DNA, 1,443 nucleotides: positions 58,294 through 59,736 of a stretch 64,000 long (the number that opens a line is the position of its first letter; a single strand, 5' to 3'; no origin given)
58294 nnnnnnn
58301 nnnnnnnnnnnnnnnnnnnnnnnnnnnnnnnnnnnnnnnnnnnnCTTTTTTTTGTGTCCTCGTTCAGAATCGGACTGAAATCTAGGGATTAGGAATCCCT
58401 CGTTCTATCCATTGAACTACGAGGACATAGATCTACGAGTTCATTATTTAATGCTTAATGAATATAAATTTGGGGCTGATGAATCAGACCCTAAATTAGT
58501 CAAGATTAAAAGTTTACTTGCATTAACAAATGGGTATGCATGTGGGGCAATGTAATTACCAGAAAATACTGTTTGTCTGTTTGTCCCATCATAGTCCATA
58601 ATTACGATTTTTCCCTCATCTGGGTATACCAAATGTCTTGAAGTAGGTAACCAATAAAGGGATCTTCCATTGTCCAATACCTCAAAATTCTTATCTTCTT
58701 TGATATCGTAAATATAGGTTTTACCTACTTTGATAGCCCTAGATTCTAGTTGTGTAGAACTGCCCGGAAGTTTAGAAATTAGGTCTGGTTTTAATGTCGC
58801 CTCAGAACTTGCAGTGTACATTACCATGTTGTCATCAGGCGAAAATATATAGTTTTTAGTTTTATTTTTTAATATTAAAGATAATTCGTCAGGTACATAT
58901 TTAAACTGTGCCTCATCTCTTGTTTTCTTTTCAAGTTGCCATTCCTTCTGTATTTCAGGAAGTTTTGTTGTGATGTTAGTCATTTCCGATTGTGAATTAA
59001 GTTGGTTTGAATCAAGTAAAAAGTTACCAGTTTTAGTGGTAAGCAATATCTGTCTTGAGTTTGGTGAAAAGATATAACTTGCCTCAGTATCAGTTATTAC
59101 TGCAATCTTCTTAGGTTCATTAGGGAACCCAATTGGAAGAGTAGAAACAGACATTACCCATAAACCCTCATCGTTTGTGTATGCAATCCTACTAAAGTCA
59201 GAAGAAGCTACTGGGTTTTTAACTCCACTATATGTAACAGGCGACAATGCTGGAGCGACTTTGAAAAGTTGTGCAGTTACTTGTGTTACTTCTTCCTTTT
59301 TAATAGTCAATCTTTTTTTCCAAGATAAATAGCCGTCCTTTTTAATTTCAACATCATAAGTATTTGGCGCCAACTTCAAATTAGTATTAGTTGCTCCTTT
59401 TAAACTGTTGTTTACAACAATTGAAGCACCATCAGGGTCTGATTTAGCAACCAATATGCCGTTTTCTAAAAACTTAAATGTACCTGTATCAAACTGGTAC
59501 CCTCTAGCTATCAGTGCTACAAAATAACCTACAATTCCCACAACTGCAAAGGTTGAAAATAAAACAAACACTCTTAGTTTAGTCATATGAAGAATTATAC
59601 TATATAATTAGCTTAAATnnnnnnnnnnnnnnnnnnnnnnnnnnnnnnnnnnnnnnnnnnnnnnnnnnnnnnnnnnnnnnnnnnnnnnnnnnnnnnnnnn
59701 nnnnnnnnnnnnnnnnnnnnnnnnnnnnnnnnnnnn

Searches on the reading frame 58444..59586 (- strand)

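Call 93: search_protein_families(library=pfam, proteins=[window:58444-59586:-], max_evalue=0.00001)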
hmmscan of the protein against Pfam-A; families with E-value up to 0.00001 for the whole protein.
window:58444-59586:- (380 aa): 1 family
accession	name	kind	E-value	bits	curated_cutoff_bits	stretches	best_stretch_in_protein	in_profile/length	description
PF08308.17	PEGA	-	3.2e-12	46.6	20.8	1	43-107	2-67/71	PEGA domain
